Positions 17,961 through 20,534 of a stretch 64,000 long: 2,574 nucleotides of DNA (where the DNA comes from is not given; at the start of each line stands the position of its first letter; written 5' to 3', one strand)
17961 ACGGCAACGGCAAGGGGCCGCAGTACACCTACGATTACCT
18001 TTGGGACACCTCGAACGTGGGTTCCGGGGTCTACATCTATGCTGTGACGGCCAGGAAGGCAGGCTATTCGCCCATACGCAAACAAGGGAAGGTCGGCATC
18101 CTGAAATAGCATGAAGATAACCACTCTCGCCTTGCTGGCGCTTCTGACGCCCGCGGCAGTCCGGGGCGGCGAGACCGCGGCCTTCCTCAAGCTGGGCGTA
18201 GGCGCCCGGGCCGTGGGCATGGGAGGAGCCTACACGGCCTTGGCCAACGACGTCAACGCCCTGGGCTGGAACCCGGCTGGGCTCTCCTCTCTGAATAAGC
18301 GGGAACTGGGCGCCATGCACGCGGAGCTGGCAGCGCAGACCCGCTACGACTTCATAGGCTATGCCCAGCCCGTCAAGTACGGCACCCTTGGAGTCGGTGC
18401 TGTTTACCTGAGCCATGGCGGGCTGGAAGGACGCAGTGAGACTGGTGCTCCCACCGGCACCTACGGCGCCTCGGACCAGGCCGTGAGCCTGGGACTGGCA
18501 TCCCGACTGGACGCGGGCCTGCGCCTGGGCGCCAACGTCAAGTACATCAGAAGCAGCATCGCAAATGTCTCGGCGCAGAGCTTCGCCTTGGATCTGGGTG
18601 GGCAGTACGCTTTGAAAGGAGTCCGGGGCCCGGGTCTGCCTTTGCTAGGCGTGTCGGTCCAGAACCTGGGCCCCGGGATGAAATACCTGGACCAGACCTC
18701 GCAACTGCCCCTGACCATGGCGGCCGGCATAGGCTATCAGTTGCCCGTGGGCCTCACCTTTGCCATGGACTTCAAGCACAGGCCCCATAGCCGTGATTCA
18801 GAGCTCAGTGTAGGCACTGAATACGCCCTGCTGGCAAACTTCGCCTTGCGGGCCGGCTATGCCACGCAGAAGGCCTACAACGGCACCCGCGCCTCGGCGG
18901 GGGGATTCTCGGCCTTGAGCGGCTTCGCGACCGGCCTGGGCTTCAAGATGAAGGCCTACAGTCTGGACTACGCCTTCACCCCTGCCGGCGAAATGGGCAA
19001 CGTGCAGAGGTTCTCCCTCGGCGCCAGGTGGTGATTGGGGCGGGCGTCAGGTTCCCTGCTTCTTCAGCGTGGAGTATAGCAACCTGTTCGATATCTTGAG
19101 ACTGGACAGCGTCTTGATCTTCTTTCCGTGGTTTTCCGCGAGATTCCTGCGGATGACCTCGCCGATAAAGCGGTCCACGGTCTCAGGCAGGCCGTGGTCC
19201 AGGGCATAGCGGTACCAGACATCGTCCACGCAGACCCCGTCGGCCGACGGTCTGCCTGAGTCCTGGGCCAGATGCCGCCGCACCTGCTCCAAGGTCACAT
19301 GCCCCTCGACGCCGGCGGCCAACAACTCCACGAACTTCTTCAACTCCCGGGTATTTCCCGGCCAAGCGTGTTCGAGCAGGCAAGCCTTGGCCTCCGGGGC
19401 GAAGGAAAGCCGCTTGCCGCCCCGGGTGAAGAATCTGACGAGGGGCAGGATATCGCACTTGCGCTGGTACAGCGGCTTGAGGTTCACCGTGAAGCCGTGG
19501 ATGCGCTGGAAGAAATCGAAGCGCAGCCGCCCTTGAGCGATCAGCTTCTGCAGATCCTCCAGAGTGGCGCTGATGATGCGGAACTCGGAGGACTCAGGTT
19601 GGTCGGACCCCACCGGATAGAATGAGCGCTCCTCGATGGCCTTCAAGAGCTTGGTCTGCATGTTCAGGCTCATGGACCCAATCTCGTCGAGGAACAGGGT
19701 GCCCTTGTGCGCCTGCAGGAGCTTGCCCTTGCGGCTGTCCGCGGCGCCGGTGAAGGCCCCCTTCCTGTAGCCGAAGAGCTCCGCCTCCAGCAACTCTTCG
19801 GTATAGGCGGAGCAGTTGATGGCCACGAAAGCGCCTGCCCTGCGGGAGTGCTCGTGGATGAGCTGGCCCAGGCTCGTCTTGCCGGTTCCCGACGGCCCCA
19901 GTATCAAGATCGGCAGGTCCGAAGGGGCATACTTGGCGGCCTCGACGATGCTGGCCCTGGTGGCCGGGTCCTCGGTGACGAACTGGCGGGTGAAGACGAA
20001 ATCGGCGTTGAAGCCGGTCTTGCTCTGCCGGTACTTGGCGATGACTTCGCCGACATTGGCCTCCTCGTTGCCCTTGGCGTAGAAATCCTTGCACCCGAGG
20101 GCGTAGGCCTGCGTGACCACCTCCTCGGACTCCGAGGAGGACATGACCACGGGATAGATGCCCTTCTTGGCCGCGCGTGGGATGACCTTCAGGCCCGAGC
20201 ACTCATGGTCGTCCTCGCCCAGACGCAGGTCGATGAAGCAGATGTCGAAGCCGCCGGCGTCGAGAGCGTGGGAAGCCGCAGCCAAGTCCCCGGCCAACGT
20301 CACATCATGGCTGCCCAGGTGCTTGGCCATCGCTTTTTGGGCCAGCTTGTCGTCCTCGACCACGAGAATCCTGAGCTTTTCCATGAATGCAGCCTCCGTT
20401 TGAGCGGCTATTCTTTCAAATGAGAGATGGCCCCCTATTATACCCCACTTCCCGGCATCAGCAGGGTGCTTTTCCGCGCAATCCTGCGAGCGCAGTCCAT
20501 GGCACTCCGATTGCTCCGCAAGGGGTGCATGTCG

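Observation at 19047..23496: Sigma-54-controlled RiPP-like cluster on the ICE: bEBP, precursor, ABC exporter, RRE-rSAM/SPASM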

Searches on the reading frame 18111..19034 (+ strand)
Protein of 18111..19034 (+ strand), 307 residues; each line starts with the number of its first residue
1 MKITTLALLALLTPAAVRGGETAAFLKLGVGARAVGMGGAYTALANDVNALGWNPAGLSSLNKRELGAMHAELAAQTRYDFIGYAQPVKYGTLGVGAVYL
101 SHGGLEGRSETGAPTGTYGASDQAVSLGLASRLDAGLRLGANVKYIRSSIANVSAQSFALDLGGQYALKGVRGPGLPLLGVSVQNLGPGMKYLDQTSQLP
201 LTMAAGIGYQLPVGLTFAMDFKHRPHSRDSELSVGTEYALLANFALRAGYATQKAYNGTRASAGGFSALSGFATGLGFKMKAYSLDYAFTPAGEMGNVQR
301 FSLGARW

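Call 51: search_protein_families(library=pfam, proteins=[window:18111-19034:+], max_evalue=0.01)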
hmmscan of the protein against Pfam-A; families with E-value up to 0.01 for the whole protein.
window:18111-19034:+ (307 aa): 4 families
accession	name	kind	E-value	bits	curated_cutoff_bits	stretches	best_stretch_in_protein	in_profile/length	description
PF03687.19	UPF0164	-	1.2e-09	37.9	21.4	1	26-148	44-166/325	Uncharacterised protein family (UPF0164)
PF18990.6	DUF5723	-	0.00011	22.5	26.8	0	195-254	290-352/376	Family of unknown function (DUF5723)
PF03349.22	Toluene_X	-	0.00023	20.2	29.7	0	36-71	22-60/421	Outer membrane protein transport protein (OMPP1/FadL/TodX)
PF19572.5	PorV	-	0.00031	20.8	27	1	23-210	13-218/243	Type IX secretion system protein PorV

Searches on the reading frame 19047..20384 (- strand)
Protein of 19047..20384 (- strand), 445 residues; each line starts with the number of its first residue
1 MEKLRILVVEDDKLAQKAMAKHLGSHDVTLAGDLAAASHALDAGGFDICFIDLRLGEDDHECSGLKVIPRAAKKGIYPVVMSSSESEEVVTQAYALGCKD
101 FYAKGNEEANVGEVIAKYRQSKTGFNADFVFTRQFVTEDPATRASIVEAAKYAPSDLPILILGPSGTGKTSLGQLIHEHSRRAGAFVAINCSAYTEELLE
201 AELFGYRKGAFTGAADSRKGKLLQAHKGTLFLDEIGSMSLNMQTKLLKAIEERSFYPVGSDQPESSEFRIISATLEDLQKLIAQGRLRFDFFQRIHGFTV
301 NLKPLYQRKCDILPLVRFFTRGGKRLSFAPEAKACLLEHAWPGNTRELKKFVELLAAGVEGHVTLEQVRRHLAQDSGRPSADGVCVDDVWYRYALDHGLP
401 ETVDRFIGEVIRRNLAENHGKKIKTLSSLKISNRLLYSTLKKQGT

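Call 3: search_protein_families(library=ncbifam, proteins=[window:19047-20384:-], max_evalue=0.01)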
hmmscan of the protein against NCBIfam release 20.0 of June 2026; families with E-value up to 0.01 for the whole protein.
window:19047-20384:- (445 aa): 38 families (the best 25 are shown)
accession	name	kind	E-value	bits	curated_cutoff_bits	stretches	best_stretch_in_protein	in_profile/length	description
NF038308.1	RNA_repair_RtcR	equivalog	5.7e-74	249.9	650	1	133-374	180-438/530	RNA repair transcriptional activator RtcR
NF041552.1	TF_PrdR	equivalog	8e-66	222.6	795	1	143-442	277-575/577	sigma-54 dependent transcriptional regulator PrdR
NF003451.0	PRK05022.1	equivalog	2.8e-63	214.4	476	1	132-440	189-505/512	nitric oxide reductase transcriptional regulator NorR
TIGR01818.1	ntrC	equivalog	4.8e-63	213.5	558.6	1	6-380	1-389/463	nitrogen regulation protein NR(I)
NF008469.0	PRK11361.1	equivalog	8.1e-62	209.4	714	1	5-442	6-453/461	acetoacetate metabolism transcriptional regulator AtoC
TIGR02915.1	PEP_resp_reg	equivalog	1.3e-61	208.8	502.6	1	6-362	1-375/445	PEP-CTERM-box response regulator transcription factor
TIGR01817.1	nifA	equivalog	5.5e-60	203.6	528.85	1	125-356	188-425/534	nif-specific transcriptional activator NifA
TIGR02329.1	propionate_PrpR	equivalog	1.4e-59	202.2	499.2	1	149-440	228-524/526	propionate catabolism operon regulatory protein PrpR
NF007689.0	PRK10365.1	equivalog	2e-56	191.7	760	1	2-354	4-367/441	sigma-54-dependent response regulator transcription factor ZraR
NF011953.0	PRK15424.1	equivalog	5.9e-56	190.2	703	1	150-442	236-533/538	propionate catabolism operon regulatory protein PrpR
TIGR02974.1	phageshock_pspF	equivalog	5.8e-55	186.8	443.55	1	142-354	8-228/336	phage shock protein operon transcriptional activator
NF050807.1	TransRegFlbDCaul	equivalog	3.5e-54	184.4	750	1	132-358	117-353/454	sigma-54-dependent transcriptional regulator FlbD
NF011695.0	PRK15115.1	equivalog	6.7e-54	183.3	763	1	5-357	8-366/445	two-component system response regulator GlrR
NF008176.1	PRK10923.1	equivalog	1.6e-53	182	620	1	2-366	2-378/469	nitrogen regulation protein NR(I)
NF041946.1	LuxO_transreg_Vib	equivalog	7.9e-51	173.3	800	1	27-375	22-383/463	quorum-sensing sigma-54 dependent transcriptional regulator LuxO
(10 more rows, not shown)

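Call 4: search_protein_families(library=pfam, proteins=[window:19047-20384:-], max_evalue=0.01)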
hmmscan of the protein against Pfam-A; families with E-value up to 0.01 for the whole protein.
window:19047-20384:- (445 aa): 15 families
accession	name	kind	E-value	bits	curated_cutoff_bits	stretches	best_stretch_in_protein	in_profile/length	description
PF00158.32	Sigma54_activat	-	5.1e-57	192.7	20.2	1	136-300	2-167/168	Sigma-54 interaction domain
PF14532.12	Sigma54_activ_2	-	9.8e-14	52.2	25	1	152-305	17-138/138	Sigma-54 interaction domain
PF25601.1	AAA_lid_14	-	6e-10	39.3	27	1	307-376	2-78/87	AAA+ ATPase lid domain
PF00072.30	Response_reg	-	4.9e-09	36.8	30.2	1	6-110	1-105/111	Response regulator receiver domain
PF07728.20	AAA_5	-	6.1e-09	36.4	22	1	159-274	2-121/139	AAA domain (dynein-related subfamily)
PF00004.35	AAA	-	2.8e-07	31.5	21.2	1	159-293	1-127/131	ATPase family associated with various cellular activities (AAA)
PF13191.12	AAA_16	-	4.8e-06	27.6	32.6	1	157-282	25-124/167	AAA ATPase domain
PF01078.27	Mg_chelatase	-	0.00011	22.1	20.3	0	213-253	93-133/207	Magnesium chelatase, subunit ChlI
PF00493.29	MCM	-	0.00015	21.4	23.3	1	155-253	56-148/224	MCM P-loop domain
PF13245.12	AAA_19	-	0.00036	21.2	25.1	0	149-259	4-124/134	AAA domain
PF07724.20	AAA_2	-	0.00037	21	27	1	159-252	6-101/166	AAA domain (Cdc48 subfamily)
PF13173.12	AAA_14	-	0.0009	19.7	27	1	158-260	4-98/129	AAA domain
PF13604.12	AAA_30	-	0.0021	18.2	27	1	159-253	21-115/191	AAA domain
PF12775.13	AAA_7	-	0.0031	17.5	25.8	1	151-196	28-74/181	P-loop containing dynein motor region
PF13238.12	AAA_18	-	0.0094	16.8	29.4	0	159-200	1-39/128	AAA domain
